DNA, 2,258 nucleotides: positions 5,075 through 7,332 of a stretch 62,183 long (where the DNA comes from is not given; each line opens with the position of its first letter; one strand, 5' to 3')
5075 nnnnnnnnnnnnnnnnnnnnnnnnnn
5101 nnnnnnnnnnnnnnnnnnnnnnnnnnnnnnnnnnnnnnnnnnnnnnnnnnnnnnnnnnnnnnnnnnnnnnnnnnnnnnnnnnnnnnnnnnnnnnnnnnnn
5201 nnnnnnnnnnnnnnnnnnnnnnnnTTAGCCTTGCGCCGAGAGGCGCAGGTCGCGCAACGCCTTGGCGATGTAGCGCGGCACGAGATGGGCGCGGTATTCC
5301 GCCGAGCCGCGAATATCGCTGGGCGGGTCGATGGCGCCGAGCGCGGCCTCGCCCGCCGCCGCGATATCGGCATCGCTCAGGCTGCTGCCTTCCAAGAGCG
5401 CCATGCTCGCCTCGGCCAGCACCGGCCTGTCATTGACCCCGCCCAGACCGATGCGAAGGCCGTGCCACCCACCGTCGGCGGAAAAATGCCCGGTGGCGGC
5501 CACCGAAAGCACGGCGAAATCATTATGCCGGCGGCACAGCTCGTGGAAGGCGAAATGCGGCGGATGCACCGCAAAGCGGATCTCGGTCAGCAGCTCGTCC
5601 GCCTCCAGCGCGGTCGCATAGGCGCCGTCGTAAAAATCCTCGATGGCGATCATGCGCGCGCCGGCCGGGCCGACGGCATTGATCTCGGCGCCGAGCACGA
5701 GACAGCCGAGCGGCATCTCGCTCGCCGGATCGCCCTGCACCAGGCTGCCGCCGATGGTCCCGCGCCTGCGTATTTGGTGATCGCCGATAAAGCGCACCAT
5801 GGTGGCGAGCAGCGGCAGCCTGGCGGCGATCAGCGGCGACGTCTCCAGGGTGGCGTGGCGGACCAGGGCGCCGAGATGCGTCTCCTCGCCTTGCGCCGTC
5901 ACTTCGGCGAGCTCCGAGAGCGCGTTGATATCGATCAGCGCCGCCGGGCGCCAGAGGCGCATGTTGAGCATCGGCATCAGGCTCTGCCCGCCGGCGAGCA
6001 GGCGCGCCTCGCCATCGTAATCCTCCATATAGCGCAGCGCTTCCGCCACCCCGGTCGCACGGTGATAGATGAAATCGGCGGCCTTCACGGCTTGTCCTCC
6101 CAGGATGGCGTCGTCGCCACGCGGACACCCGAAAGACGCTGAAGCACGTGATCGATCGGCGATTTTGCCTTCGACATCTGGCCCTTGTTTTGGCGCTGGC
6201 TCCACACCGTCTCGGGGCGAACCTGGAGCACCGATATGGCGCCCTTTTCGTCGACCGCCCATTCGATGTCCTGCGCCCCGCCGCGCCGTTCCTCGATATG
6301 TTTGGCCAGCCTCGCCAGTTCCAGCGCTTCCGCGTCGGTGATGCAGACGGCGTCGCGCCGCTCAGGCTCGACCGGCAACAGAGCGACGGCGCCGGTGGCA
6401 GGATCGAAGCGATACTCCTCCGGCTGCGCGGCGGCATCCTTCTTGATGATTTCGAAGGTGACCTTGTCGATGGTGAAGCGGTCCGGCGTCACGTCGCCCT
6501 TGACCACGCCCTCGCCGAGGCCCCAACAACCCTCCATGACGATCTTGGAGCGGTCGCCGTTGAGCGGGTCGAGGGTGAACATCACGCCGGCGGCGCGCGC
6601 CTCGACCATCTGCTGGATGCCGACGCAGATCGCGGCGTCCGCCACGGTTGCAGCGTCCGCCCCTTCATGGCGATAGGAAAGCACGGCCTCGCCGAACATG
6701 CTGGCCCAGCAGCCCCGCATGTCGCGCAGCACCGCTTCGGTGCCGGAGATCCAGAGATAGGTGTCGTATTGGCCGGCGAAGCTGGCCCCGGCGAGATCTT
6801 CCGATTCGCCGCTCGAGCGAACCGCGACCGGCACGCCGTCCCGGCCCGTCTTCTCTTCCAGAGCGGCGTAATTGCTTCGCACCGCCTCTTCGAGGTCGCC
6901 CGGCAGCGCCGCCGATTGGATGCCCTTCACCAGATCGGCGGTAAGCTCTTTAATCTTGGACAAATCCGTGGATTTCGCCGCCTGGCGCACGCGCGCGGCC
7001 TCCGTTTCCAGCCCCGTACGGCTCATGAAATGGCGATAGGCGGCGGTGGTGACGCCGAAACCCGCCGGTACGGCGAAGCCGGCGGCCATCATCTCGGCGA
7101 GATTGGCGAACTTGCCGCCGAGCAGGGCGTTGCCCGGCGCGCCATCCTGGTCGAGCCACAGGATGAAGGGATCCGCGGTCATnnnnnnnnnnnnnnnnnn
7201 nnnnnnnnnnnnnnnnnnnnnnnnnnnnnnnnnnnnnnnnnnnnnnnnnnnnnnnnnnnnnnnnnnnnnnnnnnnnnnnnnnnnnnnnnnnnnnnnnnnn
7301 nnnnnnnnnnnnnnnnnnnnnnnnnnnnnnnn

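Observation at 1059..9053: Split PEP-synthase-type kinase (PpsA/PpsB-like) translationally coupled to a molybdenum hydroxylase, tail-anchored CoxG and an HD phosphohydrolase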

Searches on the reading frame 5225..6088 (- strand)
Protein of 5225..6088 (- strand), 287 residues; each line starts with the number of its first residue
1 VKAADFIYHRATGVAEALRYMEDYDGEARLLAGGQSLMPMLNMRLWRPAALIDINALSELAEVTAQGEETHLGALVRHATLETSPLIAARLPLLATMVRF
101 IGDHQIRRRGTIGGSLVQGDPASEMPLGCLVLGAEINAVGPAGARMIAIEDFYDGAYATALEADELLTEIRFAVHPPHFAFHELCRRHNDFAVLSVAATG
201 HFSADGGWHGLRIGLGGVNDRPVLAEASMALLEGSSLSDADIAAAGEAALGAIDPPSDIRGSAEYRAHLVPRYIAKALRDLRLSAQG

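Call 5: search_protein_families(library=pfam, proteins=[window:5225-6088:-])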
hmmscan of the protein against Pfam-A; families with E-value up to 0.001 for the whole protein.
window:5225-6088:- (287 aa): 2 families
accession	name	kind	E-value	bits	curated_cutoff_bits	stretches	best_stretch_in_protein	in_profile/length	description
PF00941.27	FAD_binding_5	-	3.9e-43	147.6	27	1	6-172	3-167/170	FAD binding domain in molybdopterin dehydrogenase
PF03450.22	CO_deh_flav_C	-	2.3e-20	73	25.5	1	180-280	2-101/102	CO dehydrogenase flavoprotein C-terminal domain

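Call 6: search_protein_families(library=ncbifam, proteins=[window:5225-6088:-], max_evalue=0.01)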
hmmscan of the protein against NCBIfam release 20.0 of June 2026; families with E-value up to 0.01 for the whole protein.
window:5225-6088:- (287 aa): 7 families
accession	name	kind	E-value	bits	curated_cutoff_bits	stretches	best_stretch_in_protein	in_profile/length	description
NF041019.1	glyceraldDH_beta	equivalog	1.1e-69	234.8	350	1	3-280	3-279/280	glyceraldehyde dehydrogenase subunit beta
NF043083.1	XdhB_XDHase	equivalog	1.1e-34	119.9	310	1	8-280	7-282/289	xanthine dehydrogenase subunit XdhB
NF007427.0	PRK09971.1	equivalog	4.2e-34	118.1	287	1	8-279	7-281/292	xanthine dehydrogenase FAD-binding subunit XdhB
TIGR02963.1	xanthine_xdhA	equivalog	2.5e-29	102.2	467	1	17-276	203-463/468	xanthine dehydrogenase small subunit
TIGR03195.1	4hydrxCoA_B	equivalog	3.7e-27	95.3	404.55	2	5-118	4-116/321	4-hydroxybenzoyl-CoA reductase subunit beta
TIGR03312.1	Se_sel_red_FAD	hypoth_equivalog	2.3e-11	43.4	241.5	1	8-270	4-239/257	molybdopterin-dependent oxidoreductase FAD-binding subunit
TIGR03199.1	pucC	equivalog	6.8e-10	38.7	306.05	1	47-237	37-225/264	xanthine dehydrogenase subunit C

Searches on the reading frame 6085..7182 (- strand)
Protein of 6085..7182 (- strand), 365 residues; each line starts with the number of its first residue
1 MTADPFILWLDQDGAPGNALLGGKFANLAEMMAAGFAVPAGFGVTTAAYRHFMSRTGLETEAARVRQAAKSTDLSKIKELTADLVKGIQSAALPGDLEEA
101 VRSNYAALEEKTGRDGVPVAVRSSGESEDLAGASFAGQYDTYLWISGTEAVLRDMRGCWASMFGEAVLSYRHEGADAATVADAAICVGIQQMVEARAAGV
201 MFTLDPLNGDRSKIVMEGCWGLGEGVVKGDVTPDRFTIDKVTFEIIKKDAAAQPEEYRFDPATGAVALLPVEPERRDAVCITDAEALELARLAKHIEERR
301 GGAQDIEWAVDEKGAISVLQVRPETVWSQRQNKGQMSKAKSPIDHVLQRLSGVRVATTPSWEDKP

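Call 5: search_protein_families(library=pfam, proteins=[window:6085-7182:-])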
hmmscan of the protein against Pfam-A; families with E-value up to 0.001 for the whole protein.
window:6085-7182:- (365 aa): 1 family
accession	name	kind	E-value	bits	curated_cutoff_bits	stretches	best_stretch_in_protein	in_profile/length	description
PF01326.24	PPDK_N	-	1.5e-92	310.8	27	1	19-339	2-324/328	Pyruvate phosphate dikinase, AMP/ATP-binding domain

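Call 6: search_protein_families(library=ncbifam, proteins=[window:6085-7182:-], max_evalue=0.01)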
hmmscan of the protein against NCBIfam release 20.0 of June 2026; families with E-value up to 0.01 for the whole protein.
window:6085-7182:- (365 aa): 16 families
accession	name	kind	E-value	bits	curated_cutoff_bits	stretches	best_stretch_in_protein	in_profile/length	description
NF005057.0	PRK06464.1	equivalog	2.6e-86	290.4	598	1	4-341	4-352/798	phosphoenolpyruvate synthase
TIGR01418.1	PEP_synth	equivalog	8.6e-81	272.4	739.75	1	7-341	2-346/784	pyruvate, water dikinase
NF052631.1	prodigiosin_PigC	equivalog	1.9e-74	251.1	1300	1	18-332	13-305/883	prodigiosin ligase PigC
NF052632.1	undecylprod_RedH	equivalog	6.3e-70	236.2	1350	1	7-337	3-305/880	undecylprodigiosin ligase RedH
NF004878.0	PRK06241.1-3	subfamily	1.5e-66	225.2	945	1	20-325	18-312/891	phosphoenolpyruvate synthase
NF041857.1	RIF_Ptrans_rph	equivalog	1.1e-65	222.6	999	1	17-326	13-312/864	rifamycin-inactivating phosphotransferase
NF004877.0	PRK06241.1-2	subfamily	4.6e-63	213.8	866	1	9-325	7-313/869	phosphoenolpyruvate synthase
NF004881.0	PRK06241.2-2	equivalog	5.4e-63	213.5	883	1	20-330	18-316/898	phosphoenolpyruvate synthase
NF000283.1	RPH_KJ151292.1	equivalog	4.6e-52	177.3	1700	1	12-326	11-315/865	rifamycin-inactivating phosphotransferase Rph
NF004879.0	PRK06241.1-4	equivalog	3.2e-51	174.5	976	1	19-326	17-314/868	phosphoenolpyruvate synthase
NF004883.0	PRK06241.2-4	equivalog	7.6e-48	163.3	1063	1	20-331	31-334/928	phosphoenolpyruvate synthase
NF004880.0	PRK06241.2-1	equivalog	5.3e-43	147.1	972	2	8-242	5-227/837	phosphoenolpyruvate synthase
NF004882.0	PRK06241.2-3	equivalog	1.6e-20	72.8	850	1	17-233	8-211/827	phosphoenolpyruvate synthase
TIGR01828.1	pyru_phos_dikin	equivalog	1.1e-08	33.6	843.45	1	14-57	11-54/865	pyruvate, phosphate dikinase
NF004508.0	PRK05849.1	equivalog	6.7e-08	31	501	2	303-348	196-240/789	hypothetical protein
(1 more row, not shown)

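Call 27: search_solved_structures(query=window:6085-7182:-, max_evalue=1e-10)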
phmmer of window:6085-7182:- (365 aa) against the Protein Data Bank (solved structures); distinct sequences matched with E-value up to 1e-10: 8.
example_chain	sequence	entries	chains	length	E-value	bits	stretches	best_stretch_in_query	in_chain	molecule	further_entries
9goj_A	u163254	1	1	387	1.1e-62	215.8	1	18-338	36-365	Phosphoenolpyruvate synthase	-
9dae_A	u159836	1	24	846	1.2e-61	212.5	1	5-340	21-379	Phosphoenolpyruvate synthase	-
8a8e_A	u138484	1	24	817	9.3e-53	183.2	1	74-331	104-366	Phosphoenolpyruvate synthase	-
5hv6_A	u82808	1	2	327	1.9e-46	162.5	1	4-325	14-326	Phosphoenolpyruvate synthase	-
5hv2_A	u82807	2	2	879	1.5e-45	159.6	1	4-326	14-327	Phosphoenolpyruvate synthase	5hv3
5hv1_A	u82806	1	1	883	1.6e-45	159.4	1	5-326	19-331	Phosphoenolpyruvate synthase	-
5fbs_A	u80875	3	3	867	1.9e-45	159.2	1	5-326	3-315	Phosphoenolpyruvate synthase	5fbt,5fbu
2ols_A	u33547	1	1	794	2.6e-45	158.8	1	3-334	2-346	Phosphoenolpyruvate synthase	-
